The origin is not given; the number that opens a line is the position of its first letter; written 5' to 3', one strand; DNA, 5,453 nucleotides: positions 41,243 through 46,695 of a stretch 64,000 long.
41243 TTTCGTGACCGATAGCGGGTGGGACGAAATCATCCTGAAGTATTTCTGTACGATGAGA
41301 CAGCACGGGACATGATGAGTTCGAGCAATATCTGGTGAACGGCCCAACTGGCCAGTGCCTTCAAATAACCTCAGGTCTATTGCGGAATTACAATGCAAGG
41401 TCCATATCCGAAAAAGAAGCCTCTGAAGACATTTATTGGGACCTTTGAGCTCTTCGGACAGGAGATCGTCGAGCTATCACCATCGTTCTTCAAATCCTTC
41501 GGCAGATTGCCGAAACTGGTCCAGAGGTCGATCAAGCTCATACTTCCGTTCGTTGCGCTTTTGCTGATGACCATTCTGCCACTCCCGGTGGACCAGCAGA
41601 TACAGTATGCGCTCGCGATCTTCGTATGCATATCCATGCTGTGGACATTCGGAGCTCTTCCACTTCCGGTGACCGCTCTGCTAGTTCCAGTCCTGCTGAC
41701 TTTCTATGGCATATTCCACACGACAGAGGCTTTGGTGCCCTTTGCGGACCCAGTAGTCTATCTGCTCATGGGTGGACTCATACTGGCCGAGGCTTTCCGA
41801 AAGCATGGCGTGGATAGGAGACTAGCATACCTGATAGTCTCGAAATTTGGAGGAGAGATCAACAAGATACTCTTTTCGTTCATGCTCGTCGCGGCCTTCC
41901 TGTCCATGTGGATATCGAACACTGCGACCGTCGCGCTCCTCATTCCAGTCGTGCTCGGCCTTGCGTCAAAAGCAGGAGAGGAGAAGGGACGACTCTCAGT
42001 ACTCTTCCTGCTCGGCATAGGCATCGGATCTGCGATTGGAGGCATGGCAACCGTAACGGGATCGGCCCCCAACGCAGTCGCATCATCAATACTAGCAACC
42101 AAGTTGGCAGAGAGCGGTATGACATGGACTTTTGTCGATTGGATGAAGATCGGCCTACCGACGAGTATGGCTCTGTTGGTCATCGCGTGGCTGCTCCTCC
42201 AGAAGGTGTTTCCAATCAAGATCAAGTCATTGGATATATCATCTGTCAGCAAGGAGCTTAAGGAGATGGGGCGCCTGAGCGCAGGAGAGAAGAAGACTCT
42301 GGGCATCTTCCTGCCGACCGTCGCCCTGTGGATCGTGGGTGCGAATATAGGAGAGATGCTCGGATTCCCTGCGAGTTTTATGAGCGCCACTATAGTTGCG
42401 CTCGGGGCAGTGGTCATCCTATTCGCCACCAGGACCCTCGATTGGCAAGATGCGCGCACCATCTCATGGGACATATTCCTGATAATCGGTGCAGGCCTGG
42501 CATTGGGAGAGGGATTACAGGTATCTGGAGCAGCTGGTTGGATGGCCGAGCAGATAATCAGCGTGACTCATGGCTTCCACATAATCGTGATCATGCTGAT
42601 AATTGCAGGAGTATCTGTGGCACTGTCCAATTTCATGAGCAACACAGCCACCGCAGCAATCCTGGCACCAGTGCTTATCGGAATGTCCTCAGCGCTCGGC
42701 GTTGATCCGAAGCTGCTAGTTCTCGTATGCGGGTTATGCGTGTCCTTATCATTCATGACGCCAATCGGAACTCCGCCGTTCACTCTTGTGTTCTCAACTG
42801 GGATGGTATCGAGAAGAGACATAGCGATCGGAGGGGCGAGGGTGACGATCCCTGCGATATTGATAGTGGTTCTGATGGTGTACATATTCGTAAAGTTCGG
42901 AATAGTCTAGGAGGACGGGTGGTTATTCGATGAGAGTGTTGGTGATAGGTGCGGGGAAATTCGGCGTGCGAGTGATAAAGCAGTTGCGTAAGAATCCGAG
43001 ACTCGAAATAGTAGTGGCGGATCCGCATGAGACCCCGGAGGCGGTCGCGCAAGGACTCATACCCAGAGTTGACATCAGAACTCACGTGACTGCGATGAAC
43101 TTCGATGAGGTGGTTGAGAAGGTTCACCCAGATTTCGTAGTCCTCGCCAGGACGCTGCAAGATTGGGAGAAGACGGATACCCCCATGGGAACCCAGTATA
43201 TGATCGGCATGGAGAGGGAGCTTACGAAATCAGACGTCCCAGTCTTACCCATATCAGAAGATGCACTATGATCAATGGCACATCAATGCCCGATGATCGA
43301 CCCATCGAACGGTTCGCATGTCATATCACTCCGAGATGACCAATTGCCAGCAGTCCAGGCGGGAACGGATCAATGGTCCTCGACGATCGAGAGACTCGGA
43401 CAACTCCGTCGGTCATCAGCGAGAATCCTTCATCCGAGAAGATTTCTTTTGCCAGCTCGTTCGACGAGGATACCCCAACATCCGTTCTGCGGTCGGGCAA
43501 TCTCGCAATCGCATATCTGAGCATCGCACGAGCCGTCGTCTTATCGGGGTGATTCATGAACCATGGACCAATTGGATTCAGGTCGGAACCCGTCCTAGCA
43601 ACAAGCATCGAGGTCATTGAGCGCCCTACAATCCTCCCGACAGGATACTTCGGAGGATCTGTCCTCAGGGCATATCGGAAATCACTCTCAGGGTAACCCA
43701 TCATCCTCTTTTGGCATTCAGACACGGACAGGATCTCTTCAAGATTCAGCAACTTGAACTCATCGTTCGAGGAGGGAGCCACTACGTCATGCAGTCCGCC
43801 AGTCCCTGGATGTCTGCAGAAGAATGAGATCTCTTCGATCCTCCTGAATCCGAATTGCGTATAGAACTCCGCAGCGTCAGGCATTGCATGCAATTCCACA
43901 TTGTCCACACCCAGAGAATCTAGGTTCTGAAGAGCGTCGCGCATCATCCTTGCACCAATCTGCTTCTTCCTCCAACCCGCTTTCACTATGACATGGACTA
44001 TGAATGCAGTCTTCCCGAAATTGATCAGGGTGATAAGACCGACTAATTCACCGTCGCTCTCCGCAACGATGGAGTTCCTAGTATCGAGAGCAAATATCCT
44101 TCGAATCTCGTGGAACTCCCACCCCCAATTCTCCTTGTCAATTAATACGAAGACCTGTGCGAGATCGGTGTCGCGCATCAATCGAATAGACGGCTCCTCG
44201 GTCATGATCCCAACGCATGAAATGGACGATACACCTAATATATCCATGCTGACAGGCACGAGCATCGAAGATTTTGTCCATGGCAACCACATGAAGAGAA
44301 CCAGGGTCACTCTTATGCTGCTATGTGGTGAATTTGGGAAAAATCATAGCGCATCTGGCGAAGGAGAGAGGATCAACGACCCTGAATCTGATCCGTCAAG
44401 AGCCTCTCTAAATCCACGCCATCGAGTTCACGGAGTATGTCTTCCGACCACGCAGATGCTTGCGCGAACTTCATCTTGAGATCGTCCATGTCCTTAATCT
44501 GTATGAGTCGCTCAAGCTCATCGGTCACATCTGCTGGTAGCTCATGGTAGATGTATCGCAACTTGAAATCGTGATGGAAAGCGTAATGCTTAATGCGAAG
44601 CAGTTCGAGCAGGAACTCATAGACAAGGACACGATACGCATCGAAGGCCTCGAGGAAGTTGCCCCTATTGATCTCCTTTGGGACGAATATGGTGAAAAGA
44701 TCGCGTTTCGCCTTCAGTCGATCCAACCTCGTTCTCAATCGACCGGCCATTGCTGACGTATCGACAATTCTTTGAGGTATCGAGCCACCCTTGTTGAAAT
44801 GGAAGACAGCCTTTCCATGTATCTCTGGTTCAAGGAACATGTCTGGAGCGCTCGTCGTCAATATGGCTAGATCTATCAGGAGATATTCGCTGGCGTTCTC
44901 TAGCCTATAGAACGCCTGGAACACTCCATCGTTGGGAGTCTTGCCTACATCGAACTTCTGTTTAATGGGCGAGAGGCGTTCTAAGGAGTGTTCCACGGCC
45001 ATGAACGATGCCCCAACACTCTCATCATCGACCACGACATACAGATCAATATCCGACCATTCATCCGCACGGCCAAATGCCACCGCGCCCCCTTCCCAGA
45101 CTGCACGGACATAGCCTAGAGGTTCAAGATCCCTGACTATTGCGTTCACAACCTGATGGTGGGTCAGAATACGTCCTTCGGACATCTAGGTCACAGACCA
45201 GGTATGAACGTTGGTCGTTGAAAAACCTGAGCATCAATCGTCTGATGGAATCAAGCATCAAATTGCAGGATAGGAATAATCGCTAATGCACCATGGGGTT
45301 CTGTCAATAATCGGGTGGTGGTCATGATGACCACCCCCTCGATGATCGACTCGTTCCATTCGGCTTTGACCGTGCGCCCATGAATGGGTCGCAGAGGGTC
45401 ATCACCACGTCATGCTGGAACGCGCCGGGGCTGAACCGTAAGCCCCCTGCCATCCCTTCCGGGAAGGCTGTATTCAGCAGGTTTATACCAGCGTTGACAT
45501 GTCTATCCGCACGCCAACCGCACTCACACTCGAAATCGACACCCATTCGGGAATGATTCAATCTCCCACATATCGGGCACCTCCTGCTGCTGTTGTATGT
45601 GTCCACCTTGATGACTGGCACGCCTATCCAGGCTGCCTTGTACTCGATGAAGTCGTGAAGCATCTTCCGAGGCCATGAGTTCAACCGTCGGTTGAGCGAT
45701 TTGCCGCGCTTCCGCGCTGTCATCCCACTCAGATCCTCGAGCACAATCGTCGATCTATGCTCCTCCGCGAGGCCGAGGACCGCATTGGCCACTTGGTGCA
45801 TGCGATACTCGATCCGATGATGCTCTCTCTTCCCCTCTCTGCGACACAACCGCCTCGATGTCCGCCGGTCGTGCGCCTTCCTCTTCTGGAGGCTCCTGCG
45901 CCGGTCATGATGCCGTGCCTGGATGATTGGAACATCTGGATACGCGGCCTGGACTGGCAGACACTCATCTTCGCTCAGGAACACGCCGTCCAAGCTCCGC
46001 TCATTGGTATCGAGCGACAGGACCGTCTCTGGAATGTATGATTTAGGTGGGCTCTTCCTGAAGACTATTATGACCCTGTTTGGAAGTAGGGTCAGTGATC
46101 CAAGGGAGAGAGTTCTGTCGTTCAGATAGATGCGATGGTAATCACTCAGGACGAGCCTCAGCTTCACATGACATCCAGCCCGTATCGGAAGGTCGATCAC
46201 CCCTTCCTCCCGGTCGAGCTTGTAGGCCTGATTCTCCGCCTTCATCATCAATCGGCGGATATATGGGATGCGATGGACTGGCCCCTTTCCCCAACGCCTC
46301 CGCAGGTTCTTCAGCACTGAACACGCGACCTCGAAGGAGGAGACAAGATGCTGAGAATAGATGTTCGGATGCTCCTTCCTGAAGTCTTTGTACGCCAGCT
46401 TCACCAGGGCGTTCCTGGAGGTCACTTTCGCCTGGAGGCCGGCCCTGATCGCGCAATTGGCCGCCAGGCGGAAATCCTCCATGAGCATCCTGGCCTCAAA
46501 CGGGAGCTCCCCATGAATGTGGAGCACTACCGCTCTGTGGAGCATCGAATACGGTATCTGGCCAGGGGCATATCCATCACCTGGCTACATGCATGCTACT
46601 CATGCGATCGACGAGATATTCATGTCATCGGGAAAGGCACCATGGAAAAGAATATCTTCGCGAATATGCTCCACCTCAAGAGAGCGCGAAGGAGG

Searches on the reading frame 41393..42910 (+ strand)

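Call 65: search_protein_families(library=pfam, proteins=[window:41393-42910:+], max_evalue=0.00001)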
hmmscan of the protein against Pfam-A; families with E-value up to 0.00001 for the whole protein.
window:41393-42910:+ (505 aa): 3 families
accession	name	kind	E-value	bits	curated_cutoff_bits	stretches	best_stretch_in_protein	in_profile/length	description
PF00939.25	Na_sulph_symp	-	3.5e-69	234.5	27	1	45-499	3-465/472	Sodium:sulfate symporter transmembrane region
PF03600.22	CitMHS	-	1.6e-55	189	31.9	1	82-447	2-336/336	Citrate transporter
PF06808.19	DctM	-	2.7e-07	30.2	23.8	1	260-464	175-377/413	Tripartite ATP-independent periplasmic transporter, DctM component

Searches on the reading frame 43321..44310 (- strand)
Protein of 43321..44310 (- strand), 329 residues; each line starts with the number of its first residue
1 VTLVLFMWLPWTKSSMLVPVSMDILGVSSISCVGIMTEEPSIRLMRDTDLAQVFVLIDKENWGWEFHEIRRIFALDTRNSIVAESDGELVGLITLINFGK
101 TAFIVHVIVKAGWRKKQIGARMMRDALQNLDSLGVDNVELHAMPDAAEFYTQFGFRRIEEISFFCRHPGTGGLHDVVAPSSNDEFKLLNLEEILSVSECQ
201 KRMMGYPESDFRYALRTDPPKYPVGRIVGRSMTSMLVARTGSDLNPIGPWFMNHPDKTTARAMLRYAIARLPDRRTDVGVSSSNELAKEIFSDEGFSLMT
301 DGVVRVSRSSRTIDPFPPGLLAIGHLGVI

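Call 65: search_protein_families(library=pfam, proteins=[window:43321-44310:-], max_evalue=0.00001)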
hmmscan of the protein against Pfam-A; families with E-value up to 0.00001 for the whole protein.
window:43321-44310:- (329 aa): 4 families
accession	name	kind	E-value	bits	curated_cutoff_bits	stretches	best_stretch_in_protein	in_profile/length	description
PF13673.13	Acetyltransf_10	-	1e-12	48.6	23.6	1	69-160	22-112/128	Acetyltransferase (GNAT) domain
PF00583.31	Acetyltransf_1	-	5.2e-12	46.5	20.7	1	62-155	14-116/116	Acetyltransferase (GNAT) family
PF13508.13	Acetyltransf_7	-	3.7e-11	43.7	27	1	80-156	5-83/84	Acetyltransferase (GNAT) domain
PF13527.13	Acetyltransf_9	-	6.1e-06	26.7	25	0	74-156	37-125/127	Acetyltransferase (GNAT) domain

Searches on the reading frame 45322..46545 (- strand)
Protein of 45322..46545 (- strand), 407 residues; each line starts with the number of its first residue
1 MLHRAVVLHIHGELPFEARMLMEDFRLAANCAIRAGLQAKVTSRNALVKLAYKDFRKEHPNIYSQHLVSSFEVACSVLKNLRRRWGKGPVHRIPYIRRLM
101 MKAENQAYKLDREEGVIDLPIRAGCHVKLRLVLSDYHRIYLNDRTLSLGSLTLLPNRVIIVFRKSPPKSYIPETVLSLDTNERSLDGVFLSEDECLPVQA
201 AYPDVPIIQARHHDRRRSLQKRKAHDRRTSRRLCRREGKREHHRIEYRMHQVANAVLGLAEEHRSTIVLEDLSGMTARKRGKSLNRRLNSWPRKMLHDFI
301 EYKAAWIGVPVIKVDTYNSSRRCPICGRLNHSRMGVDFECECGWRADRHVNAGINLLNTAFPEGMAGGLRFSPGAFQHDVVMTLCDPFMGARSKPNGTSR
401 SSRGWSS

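Call 65: search_protein_families(library=pfam, proteins=[window:45322-46545:-], max_evalue=0.00001)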
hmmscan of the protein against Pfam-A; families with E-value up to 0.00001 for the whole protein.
window:45322-46545:- (407 aa): 1 family
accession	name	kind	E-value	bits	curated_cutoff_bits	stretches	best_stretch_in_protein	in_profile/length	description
PF07282.18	Cas12f1-like_TNB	-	2.2e-17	63.4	26.3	1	295-356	3-60/60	Cas12f1-like, TNB domain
